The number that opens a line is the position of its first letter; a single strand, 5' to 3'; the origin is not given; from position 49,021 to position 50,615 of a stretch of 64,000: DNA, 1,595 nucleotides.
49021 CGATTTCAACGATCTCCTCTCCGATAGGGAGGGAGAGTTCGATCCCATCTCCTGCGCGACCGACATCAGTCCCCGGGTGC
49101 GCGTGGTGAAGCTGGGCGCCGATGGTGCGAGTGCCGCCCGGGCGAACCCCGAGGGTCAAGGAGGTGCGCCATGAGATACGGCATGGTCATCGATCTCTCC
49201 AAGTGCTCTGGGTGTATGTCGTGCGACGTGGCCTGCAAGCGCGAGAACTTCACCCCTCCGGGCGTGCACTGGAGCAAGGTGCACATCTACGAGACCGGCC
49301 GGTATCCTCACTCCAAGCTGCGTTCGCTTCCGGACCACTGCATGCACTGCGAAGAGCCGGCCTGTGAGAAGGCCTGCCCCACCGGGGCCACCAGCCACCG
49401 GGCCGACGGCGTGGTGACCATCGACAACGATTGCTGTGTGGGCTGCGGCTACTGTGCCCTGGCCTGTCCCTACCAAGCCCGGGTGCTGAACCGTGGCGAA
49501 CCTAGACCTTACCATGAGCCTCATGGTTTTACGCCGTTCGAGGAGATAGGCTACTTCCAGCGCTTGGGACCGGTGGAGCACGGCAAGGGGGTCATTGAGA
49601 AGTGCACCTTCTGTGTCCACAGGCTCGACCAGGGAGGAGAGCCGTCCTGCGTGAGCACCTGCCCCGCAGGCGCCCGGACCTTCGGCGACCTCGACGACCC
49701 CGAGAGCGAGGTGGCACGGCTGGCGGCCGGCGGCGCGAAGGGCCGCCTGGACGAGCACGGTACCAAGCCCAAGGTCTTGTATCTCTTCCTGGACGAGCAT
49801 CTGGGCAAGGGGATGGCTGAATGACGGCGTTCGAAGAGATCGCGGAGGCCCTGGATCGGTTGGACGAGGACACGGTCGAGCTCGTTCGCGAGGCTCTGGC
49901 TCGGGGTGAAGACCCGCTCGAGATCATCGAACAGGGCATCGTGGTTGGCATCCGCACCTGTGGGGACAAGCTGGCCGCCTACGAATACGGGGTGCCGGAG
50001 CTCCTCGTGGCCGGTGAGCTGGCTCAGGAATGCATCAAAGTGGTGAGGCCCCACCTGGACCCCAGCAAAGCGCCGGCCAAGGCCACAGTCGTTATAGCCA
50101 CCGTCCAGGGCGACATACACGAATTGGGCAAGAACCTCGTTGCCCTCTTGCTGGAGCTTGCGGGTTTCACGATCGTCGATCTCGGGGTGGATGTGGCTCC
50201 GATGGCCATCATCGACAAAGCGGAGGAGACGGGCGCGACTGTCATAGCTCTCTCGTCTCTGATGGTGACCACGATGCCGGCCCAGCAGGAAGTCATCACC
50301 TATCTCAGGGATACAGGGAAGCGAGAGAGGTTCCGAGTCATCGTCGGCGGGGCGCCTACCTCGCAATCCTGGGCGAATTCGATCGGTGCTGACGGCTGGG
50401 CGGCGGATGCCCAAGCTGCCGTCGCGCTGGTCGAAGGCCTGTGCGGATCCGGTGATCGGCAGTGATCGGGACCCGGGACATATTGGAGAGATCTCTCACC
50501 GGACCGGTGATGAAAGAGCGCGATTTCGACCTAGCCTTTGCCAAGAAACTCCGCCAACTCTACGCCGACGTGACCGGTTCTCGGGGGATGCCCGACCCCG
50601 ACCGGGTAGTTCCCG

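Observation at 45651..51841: Non-pyrrolysine MtmB-family methyltransferase and corrinoid protein translationally coupled to a cytoplasm-facing DmsC-A-B-type molybdoenzyme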

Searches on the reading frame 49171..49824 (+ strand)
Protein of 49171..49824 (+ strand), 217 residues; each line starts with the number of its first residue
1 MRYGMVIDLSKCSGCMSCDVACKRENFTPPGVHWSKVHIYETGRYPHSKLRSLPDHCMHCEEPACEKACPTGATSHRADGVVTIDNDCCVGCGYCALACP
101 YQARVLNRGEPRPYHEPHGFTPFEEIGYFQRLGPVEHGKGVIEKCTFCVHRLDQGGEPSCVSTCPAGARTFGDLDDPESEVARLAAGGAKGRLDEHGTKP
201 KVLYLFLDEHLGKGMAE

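Call 4: search_protein_families(library=pfam, proteins=[window:49171-49824:+], max_evalue=0.01)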
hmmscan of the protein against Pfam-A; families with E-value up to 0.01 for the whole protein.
window:49171-49824:+ (217 aa): 13 families
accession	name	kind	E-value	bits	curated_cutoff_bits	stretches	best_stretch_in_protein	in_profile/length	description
PF13247.11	Fer4_11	-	1.9e-18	66.9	26.2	2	52-107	5-62/100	4Fe-4S dicluster domain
PF13187.11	Fer4_9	-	3.9e-14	52.8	27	2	89-167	2-50/52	4Fe-4S dicluster domain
PF12838.12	Fer4_7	-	1.1e-13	51.9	27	3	11-73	1-52/52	4Fe-4S dicluster domain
PF13237.11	Fer4_10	-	1.4e-11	44.6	25.5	2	82-165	2-53/53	4Fe-4S dicluster domain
PF00037.32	Fer4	-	3.3e-10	39.8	21.1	1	82-103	1-22/24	4Fe-4S binding domain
PF12797.12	Fer4_2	-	3.5e-10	39.6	24.5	2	81-101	2-22/22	4Fe-4S binding domain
PF13534.11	Fer4_17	-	1e-05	26.4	22.2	0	89-148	2-49/61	4Fe-4S dicluster domain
PF12837.12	Fer4_6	-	1.9e-05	24.8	25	1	81-103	1-23/24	4Fe-4S binding domain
PF12798.12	Fer4_3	-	3.7e-05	24.7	27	0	89-103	1-15/15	4Fe-4S binding domain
PF13183.11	Fer4_8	-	0.00013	22.8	27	0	87-167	3-67/68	4Fe-4S dicluster domain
PF13484.11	Fer4_16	-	0.00015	22.9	30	0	56-79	1-21/66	4Fe-4S double cluster binding domain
PF14697.11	Fer4_21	-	0.00059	20.4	35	1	55-101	6-53/59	4Fe-4S dicluster domain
PF25160.1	LdpA_Fe-S-bd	-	0.0026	17.9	27.6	1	59-102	4-41/49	LdpA Fe-S cluster-binding domain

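Call 23: search_protein_families(library=ncbifam, proteins=[window:49171-49821:+], max_evalue=0.00001)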
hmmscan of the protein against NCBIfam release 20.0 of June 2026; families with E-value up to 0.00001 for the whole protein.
window:49171-49821:+ (217 aa): 25 families
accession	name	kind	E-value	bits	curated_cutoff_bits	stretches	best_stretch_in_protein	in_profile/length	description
NF041715.1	arsenate_red_ArrB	equivalog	2.6e-55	187.5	450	2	1-112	1-112/233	arsenate respiratory reductase iron-sulfur subunit ArrB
NF045797.1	DsrO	equivalog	3.8e-50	170.5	200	1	2-205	43-234/235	sulfate reduction electron transfer complex DsrMKJOP subunit DsrO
NF011569.0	PRK14993.1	equivalog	1.4e-47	162.2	416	2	2-108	43-151/244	tetrathionate reductase subunit TtrB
TIGR03149.1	cyt_nit_nrfC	equivalog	5.6e-37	127.2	377.6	2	1-107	37-145/225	cytochrome c nitrite reductase Fe-S protein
NF041782.1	mnquin_red_QrcC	equivalog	2.1e-36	125.8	400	1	3-209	1-229/239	menaquinone reductase iron-sulfur cluster-binding subunit QrcC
TIGR02951.1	DMSO_dmsB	equivalog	4.5e-34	117.8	214.1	2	2-107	1-115/161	DMSO/selenate family reductase complex B subunit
TIGR03478.1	DMSO_red_II_bet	subfamily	3.4e-26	91.9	480.7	2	42-107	116-182/321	DMSO reductase family type II enzyme, iron-sulfur subunit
TIGR01582.1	FDH-beta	equivalog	6.4e-26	91.1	334.7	2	55-114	91-151/283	formate dehydrogenase subunit beta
NF042979.1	EthbenzDh_ebdB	equivalog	1.1e-24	87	740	2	42-107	138-204/354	ethylbenzene dehydrogenase subunit beta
NF045715.1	sulf_resp_HmcB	equivalog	2.7e-23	82.6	420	2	3-103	37-153/307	sulfate respiration complex iron-sulfur protein HmcB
NF038355.1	FDH3_beta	equivalog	1.4e-22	80.6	240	1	5-175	5-165/180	formate dehydrogenase FDH3 subunit beta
NF008134.0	PRK10882.1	equivalog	3.5e-22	78.9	263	2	55-102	111-159/329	hydrogenase 2 operon protein HybA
TIGR01660.1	narH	equivalog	3.2e-16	58.8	524.05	1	43-103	169-230/492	nitrate reductase subunit beta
NF007382.0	PRK09898.1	equivalog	2.4e-14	53.3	213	1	6-107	62-174/208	ferredoxin-like protein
NF009408.0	PRK12769.1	equivalog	1.4e-13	49.9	1003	1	5-170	5-143/659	formate-dependent uric acid utilization protein AegA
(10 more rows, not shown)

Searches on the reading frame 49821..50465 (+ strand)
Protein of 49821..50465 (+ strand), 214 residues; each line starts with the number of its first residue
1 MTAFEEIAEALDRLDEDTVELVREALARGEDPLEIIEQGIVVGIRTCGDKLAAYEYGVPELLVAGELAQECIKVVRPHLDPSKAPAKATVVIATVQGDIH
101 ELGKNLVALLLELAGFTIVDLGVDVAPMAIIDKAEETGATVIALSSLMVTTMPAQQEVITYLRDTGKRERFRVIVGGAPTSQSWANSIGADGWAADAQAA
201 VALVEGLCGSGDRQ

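Call 4: search_protein_families(library=pfam, proteins=[window:49821-50465:+], max_evalue=0.01)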
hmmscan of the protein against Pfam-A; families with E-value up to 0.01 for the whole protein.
window:49821-50465:+ (214 aa): 2 families
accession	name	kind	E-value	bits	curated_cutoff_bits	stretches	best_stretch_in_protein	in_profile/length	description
PF02310.24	B12-binding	-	1.8e-23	83.1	32.1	1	89-201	2-120/121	B12 binding domain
PF02607.22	B12-binding_2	-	2.1e-11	44.3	23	1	4-74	2-72/74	B12 binding domain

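Call 23: search_protein_families(library=ncbifam, proteins=[window:49821-50462:+], max_evalue=0.00001)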
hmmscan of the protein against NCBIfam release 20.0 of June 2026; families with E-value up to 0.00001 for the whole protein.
window:49821-50462:+ (214 aa): 12 families
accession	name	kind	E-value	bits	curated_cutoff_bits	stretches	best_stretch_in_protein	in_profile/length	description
NF047995.1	corrinoid_MtgC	exception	1.8e-49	168.1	310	1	4-207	5-212/215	glycine betaine-specific corrinoid protein MtgC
TIGR02370.1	pyl_corrinoid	subfamily_domain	2.1e-48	164.3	215.3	1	8-199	3-196/197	methyltransferase cognate corrinoid protein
NF047996.1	corrin_MtgC_2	exception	5.1e-46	156.8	370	1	20-207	22-209/212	glycine betaine-specific corrinoid protein MtgC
NF041607.1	dimeth_corrin_MtbC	equivalog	1.9e-42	145.1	350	1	19-203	14-198/203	dimethylamine corrinoid protein MtbC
TIGR02082.1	metH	equivalog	8.9e-31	106.4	1010.85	1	21-187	665-831/1182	methionine synthase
NF040669.1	MtaC2_Meth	equivalog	2.6e-30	105.6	450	1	6-206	45-244/267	methanol--corrinoid protein MtaC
NF007024.0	PRK09490.1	equivalog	1.6e-24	85.8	1497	1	15-183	678-845/1234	methionine synthase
NF040655.1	MtaC_Meth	equivalog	1.2e-23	83.4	420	1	5-190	37-220/253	methanol--corrinoid protein MtaC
NF002612.0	PRK02261.1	equivalog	2e-10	40.4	110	1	87-149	3-65/148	methylaspartate mutase subunit S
NF052513.1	TransRegCarH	equivalog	4.4e-08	32.7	400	1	7-191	87-262/274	HTH-type transcriptional repressor CarH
TIGR01501.1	MthylAspMutase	equivalog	6.3e-08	32.5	135.8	1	87-149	1-63/134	methylaspartate mutase subunit S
TIGR00640.1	acid_CoA_mut_C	subfamily_domain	3.3e-06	27.1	57.45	1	87-178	2-92/132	methylmalonyl-CoA mutase C-terminal domain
